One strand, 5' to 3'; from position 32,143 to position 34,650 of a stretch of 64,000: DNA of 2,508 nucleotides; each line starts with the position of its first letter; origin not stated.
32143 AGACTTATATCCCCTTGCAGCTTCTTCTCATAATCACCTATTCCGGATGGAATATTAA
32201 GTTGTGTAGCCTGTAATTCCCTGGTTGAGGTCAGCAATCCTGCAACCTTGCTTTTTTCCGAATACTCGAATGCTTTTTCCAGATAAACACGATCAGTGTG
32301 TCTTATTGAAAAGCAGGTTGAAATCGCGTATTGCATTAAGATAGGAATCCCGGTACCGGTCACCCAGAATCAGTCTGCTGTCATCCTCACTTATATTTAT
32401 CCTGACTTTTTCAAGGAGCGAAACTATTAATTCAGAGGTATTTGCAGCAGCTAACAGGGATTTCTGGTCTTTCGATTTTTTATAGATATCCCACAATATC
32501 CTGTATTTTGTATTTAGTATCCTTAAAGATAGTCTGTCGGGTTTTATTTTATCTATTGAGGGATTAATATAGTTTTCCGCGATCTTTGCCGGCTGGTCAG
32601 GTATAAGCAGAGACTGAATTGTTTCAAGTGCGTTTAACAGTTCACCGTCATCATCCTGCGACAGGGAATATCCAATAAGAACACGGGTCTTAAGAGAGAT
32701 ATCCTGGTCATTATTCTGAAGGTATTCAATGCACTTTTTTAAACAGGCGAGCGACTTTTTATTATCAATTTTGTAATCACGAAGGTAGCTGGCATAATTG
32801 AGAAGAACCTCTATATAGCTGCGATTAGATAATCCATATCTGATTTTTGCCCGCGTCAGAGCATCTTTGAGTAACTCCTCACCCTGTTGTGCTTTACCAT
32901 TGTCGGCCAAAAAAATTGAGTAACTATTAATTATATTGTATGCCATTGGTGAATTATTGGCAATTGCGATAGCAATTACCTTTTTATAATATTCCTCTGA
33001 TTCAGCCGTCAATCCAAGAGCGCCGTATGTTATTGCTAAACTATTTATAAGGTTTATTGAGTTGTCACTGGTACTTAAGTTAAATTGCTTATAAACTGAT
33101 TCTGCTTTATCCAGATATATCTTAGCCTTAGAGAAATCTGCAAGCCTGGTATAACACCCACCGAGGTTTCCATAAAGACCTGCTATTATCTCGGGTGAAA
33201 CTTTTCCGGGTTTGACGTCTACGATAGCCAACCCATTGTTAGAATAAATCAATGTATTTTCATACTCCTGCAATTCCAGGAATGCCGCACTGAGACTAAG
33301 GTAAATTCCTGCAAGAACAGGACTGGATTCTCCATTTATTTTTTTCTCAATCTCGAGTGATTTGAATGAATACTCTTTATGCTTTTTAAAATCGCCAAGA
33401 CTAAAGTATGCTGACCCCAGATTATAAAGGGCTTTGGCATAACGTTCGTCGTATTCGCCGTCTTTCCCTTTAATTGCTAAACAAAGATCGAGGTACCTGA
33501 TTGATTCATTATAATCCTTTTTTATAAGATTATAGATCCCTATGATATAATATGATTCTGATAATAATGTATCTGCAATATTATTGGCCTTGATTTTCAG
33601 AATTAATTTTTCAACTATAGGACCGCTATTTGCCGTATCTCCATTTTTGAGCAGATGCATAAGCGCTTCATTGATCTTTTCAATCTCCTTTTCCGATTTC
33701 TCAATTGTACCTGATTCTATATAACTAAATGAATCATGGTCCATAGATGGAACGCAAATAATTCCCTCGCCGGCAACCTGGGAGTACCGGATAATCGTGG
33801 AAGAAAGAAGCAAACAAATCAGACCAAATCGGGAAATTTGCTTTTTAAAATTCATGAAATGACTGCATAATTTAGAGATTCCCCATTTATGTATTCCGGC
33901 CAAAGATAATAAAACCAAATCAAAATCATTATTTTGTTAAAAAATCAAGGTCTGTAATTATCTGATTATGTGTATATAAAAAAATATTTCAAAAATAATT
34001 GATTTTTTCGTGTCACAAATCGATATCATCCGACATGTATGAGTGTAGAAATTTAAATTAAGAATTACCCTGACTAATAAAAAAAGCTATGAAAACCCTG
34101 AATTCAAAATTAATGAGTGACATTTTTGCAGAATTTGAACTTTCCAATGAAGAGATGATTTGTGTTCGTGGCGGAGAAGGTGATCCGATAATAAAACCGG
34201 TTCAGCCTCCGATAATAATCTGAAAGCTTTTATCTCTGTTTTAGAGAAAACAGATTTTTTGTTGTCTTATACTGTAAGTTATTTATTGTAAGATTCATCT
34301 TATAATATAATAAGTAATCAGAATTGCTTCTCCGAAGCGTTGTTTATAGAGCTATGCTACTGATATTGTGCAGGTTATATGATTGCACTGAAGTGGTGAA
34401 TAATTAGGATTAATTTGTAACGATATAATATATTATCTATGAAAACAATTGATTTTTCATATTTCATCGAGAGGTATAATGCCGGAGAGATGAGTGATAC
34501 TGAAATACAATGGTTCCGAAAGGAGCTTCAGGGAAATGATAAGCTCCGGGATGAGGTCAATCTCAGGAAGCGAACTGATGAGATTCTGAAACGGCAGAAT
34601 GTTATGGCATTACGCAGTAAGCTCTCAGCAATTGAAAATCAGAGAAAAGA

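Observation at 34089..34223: Unannotated 44-codon ORF: canonical double-glycine leader plus a 15-residue Pro/Ile-rich, Cys-free core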

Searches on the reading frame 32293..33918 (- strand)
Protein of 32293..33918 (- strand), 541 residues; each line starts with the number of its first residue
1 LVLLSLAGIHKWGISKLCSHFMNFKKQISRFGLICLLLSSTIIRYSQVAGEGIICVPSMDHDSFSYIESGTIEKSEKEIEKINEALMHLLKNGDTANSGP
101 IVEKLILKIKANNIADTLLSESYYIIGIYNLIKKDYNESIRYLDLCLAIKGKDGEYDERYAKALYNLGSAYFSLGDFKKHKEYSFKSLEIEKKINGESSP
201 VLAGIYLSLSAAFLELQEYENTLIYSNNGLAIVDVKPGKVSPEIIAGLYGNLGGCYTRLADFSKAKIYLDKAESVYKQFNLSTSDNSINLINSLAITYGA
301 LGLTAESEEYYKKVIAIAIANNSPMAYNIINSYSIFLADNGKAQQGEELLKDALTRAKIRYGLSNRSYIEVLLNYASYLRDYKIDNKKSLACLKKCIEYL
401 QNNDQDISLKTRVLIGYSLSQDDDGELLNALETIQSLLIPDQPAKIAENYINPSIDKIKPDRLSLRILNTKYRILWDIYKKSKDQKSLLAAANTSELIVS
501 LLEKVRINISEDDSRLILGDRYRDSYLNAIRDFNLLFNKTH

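Call 8: search_protein_families(library=ncbifam, proteins=[window:32293-33918:-], max_evalue=1)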
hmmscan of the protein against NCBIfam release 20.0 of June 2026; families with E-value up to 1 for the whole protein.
window:32293-33918:- (541 aa): 3 families
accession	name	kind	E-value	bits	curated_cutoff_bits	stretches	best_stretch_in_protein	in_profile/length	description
TIGR02521.1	type_IV_pilW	equivalog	6.1e-08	32.5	154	1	292-370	69-140/234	type IV pilus biogenesis/stability protein PilW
NF040586.1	FxSxx_TPR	equivalog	2.3e-06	26.4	300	0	154-223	507-576/830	FxSxx-COOH system tetratricopeptide repeat protein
NF047507.1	TPR_BatC_Lepto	exception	0.0076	15.7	175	1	156-193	91-128/214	TPR repeat-containing protein BatC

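Call 9: search_protein_families(library=pfam, proteins=[window:32293-33918:-], max_evalue=1)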
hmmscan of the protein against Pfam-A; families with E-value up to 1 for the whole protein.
window:32293-33918:- (541 aa): 12 families
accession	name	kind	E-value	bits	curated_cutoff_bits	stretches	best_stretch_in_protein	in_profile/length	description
PF13424.12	TPR_12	-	1.9e-21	76.4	30.1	3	246-318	3-75/77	Tetratricopeptide repeat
PF13374.12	TPR_10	-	3e-10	40.2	27.5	1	291-318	5-32/42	Tetratricopeptide repeat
PF13181.12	TPR_8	-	3e-09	36.7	25.7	4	161-192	1-32/34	Tetratricopeptide repeat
PF00515.34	TPR_1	-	8.3e-09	35.3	27.8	3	161-179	1-19/34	Tetratricopeptide repeat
PF07719.23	TPR_2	-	1.6e-08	34.4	27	1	161-179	1-19/34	Tetratricopeptide repeat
PF13176.12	TPR_7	-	0.00011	22.4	27.9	0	292-320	3-31/36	Tetratricopeptide repeat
PF13414.12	TPR_11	-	0.059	13.5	26.8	1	155-175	22-42/42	TPR repeat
PF14559.12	TPR_19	-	0.07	13.9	25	0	134-178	5-42/68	Tetratricopeptide repeat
PF14853.12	Fis1_TPR_C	-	0.075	13.7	25.3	0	134-149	15-30/53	Fis1 C-terminal tetratricopeptide repeat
PF22937.1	PDXDC1-like_cen2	-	0.1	13.1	29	1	67-98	32-63/104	PDXDC1-like second central domain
PF13174.12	TPR_6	-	0.27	12.4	26.3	0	163-179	2-18/33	Tetratricopeptide repeat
PF13432.12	TPR_16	-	0.49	11.3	32.7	0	158-178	28-48/65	Tetratricopeptide repeat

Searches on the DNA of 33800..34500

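Call 34: search_rna_families(source=window, start=33800, end=34500, threshold=evalue, max_evalue=1)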
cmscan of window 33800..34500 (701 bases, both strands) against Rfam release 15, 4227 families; matches with E-value up to 1: 0.
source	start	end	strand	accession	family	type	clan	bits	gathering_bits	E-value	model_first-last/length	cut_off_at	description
